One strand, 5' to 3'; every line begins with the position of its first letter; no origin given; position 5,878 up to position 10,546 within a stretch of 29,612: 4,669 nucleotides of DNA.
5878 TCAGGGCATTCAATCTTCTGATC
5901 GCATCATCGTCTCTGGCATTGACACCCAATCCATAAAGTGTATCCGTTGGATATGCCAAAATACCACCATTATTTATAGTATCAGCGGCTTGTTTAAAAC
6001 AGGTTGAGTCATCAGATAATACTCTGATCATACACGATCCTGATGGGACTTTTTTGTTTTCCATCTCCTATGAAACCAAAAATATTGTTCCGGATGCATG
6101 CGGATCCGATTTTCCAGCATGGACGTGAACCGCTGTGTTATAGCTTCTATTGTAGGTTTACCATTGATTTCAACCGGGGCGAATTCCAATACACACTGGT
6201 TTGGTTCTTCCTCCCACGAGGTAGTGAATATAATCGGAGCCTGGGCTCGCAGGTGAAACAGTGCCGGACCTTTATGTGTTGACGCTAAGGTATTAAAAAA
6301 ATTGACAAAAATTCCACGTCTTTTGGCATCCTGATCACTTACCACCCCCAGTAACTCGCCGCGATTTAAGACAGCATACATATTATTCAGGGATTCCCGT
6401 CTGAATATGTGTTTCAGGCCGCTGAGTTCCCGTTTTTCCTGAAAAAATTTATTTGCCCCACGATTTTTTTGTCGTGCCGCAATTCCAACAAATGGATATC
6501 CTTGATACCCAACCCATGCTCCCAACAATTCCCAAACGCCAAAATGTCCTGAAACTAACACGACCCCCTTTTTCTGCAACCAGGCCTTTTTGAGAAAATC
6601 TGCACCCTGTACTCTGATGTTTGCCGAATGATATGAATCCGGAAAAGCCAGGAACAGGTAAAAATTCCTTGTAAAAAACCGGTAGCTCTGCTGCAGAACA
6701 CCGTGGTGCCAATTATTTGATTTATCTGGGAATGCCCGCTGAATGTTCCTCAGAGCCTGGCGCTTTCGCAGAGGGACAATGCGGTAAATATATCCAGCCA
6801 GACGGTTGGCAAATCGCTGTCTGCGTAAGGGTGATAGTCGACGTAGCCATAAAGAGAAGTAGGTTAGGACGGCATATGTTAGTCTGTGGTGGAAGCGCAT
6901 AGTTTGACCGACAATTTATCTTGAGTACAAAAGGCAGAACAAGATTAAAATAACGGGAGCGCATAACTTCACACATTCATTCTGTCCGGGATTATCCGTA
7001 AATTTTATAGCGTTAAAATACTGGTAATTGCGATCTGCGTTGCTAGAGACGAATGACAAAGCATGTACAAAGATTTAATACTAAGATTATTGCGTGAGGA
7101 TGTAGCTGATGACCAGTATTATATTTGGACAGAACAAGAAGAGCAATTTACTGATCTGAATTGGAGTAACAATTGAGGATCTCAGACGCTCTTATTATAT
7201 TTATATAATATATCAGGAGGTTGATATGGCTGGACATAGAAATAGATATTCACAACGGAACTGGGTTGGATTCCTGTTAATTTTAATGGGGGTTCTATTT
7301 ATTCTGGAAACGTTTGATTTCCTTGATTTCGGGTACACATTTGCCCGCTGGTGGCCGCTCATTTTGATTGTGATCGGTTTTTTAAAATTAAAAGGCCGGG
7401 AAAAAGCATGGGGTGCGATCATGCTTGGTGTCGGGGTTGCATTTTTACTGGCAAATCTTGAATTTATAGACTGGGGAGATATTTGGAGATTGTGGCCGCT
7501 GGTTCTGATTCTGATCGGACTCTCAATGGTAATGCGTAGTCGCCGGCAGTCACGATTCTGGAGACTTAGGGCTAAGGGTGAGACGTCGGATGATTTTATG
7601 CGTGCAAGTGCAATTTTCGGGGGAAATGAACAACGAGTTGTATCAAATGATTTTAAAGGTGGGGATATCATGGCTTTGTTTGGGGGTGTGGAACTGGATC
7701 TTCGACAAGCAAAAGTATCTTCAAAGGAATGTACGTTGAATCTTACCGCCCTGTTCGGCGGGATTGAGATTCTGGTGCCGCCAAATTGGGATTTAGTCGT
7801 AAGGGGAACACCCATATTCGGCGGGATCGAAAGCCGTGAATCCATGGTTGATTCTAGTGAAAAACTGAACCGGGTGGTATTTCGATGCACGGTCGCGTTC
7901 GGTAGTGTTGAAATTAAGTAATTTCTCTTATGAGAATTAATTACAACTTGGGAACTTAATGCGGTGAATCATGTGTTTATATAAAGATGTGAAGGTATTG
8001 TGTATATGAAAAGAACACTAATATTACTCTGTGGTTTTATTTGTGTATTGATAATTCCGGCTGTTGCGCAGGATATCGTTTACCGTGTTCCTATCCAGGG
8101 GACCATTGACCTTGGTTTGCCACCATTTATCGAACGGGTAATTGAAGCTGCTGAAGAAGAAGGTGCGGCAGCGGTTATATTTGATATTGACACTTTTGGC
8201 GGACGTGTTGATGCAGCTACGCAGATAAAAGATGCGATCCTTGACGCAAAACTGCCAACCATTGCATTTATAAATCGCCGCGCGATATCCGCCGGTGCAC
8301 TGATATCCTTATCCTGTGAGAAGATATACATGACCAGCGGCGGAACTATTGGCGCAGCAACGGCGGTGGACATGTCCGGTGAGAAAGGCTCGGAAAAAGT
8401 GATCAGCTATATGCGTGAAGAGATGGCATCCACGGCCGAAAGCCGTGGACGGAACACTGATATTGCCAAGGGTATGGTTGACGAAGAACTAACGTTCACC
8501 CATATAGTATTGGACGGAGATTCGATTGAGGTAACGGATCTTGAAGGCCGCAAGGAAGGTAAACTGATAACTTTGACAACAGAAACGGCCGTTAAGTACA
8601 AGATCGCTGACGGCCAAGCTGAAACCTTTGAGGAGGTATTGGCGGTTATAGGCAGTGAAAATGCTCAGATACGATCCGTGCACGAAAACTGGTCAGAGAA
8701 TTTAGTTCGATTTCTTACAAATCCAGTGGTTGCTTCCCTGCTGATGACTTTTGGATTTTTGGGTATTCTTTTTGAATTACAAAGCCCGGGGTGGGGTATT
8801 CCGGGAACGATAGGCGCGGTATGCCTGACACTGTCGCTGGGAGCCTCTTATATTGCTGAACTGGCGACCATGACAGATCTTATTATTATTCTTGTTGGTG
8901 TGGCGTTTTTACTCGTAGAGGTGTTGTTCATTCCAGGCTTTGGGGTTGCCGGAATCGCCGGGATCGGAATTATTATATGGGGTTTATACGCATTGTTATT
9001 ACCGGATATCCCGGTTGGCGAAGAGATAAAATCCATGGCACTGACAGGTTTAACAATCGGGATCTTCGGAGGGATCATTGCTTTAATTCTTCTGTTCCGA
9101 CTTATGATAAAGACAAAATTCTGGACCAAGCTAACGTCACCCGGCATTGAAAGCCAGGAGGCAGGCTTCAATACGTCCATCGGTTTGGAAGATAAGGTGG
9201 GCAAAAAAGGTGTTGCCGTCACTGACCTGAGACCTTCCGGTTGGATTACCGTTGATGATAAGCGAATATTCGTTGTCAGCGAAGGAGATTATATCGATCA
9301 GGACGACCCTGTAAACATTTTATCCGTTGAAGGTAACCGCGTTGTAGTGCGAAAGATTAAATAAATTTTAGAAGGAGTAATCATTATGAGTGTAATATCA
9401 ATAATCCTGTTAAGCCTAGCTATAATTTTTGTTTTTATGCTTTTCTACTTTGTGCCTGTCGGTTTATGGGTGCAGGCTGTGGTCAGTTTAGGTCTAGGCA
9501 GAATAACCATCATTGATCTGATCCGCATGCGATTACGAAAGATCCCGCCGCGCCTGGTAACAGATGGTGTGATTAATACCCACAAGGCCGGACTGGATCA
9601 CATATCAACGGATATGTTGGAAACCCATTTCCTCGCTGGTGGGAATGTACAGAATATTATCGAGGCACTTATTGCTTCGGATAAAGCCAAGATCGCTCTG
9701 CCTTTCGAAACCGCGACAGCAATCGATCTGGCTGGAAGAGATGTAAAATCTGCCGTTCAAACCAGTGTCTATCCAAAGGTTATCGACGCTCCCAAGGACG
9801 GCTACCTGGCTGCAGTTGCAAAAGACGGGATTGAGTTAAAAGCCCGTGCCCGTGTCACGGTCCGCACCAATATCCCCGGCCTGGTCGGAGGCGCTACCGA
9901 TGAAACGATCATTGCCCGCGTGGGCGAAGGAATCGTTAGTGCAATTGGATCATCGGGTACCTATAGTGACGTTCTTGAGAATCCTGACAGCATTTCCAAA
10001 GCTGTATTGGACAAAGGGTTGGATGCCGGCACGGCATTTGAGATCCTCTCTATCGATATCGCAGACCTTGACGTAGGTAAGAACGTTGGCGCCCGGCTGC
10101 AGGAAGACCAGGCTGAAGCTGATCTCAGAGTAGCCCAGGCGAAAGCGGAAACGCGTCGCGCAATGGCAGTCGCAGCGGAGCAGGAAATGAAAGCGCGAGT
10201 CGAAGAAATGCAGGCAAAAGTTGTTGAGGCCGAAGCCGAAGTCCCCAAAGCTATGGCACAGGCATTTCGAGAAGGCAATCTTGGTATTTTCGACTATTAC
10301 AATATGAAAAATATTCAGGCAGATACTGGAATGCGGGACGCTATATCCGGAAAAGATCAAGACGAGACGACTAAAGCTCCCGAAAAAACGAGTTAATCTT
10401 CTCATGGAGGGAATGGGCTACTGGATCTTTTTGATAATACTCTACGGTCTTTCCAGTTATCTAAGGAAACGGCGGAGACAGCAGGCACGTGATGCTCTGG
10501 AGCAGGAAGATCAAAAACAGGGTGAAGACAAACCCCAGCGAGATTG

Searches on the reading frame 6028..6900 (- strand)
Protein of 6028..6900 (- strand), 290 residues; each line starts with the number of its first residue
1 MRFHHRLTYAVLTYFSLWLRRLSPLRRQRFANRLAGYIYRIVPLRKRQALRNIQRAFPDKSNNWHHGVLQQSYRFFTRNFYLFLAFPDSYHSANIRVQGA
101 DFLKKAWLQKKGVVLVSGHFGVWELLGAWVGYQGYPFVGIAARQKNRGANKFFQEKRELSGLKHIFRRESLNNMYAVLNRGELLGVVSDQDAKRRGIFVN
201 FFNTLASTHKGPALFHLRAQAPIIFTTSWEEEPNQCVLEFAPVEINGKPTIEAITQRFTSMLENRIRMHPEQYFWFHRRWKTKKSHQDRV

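Call 86: search_protein_families(library=pfam, proteins=[window:6028-6900:-], max_evalue=0.0001)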
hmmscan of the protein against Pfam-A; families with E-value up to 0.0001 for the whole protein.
window:6028-6900:- (290 aa): 1 family
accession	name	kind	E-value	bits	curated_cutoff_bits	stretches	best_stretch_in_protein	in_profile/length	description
PF03279.18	Lip_A_acyltrans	-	2.5e-45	155.4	22.3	1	12-282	18-295/295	Bacterial lipid A biosynthesis acyltransferase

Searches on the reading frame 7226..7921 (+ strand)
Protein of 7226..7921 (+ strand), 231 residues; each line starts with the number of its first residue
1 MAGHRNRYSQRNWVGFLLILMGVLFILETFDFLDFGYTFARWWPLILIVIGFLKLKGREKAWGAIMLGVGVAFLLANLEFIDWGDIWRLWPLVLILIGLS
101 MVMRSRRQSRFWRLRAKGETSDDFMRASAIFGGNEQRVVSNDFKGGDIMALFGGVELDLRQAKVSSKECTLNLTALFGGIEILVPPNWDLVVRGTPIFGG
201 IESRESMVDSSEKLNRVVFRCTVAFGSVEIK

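Call 86: search_protein_families(library=pfam, proteins=[window:7226-7921:+], max_evalue=0.0001)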
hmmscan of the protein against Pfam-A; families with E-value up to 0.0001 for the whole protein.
window:7226-7921:+ (231 aa): 3 families
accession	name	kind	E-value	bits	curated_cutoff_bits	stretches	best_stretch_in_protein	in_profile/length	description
PF18917.5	LiaI-LiaF-like_TM1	-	7.3e-21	74.4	27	2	62-102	3-42/42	LiaI-LiaF-like transmembrane region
PF22570.1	LiaF-TM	-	7.1e-20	72.1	27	1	13-108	1-97/98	LiaF transmembrane domain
PF09922.15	LiaF-like_C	-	9.7e-08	32.4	29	1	140-203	11-74/114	Cell wall-active antibiotics response LiaF, C-terminal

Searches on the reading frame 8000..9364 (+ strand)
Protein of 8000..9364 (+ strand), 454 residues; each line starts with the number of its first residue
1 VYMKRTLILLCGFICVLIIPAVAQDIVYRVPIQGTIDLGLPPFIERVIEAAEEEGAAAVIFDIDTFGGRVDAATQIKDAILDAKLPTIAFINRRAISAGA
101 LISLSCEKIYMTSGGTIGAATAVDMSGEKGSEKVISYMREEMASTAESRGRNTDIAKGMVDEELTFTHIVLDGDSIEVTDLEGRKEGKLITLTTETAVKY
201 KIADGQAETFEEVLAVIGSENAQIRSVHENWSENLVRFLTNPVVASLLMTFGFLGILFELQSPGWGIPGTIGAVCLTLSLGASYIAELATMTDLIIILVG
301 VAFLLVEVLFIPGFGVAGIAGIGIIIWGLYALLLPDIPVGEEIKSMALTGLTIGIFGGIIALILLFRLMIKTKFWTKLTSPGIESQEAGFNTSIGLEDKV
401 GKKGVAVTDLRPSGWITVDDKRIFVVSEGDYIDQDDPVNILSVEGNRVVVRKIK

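Call 86: search_protein_families(library=pfam, proteins=[window:8000-9364:+], max_evalue=0.0001)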
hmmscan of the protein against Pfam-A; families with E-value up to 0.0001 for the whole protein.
window:8000-9364:+ (454 aa): 4 families
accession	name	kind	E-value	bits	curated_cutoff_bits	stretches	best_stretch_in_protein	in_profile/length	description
PF25145.1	NfeD1b_N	-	5e-53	179.9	40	1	27-226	2-188/189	NfeD1b, N-terminal domain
PF24961.1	NfeD_membrane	-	2.3e-23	83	26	1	243-366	1-118/119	NfeD integral membrane domain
PF01957.25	NfeD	-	7.9e-13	48.8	29.1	1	397-452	2-57/57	NfeD-like C-terminal, partner-binding domain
PF01972.22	SDH_protease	-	1.3e-05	24.8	31.3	1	44-119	81-154/286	ClpP-like SDH-type serine proteinase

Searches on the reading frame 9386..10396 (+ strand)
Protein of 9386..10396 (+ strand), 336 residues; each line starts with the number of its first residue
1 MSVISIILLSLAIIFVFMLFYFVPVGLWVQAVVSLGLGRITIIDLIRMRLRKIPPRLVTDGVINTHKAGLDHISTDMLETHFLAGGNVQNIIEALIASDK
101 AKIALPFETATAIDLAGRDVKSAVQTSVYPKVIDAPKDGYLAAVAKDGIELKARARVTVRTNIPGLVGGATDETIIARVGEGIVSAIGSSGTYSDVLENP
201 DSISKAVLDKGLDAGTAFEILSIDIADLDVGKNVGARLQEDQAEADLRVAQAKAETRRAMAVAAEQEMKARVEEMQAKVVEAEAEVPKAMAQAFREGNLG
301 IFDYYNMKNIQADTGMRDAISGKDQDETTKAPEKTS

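Call 86: search_protein_families(library=pfam, proteins=[window:9386-10396:+], max_evalue=0.0001)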
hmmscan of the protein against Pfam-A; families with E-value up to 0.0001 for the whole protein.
window:9386-10396:+ (336 aa): 1 family
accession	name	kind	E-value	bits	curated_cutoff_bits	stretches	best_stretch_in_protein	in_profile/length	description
PF12127.13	FloA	-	4.9e-151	502.6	34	1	6-323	2-313/314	Flotillin-like protein FloA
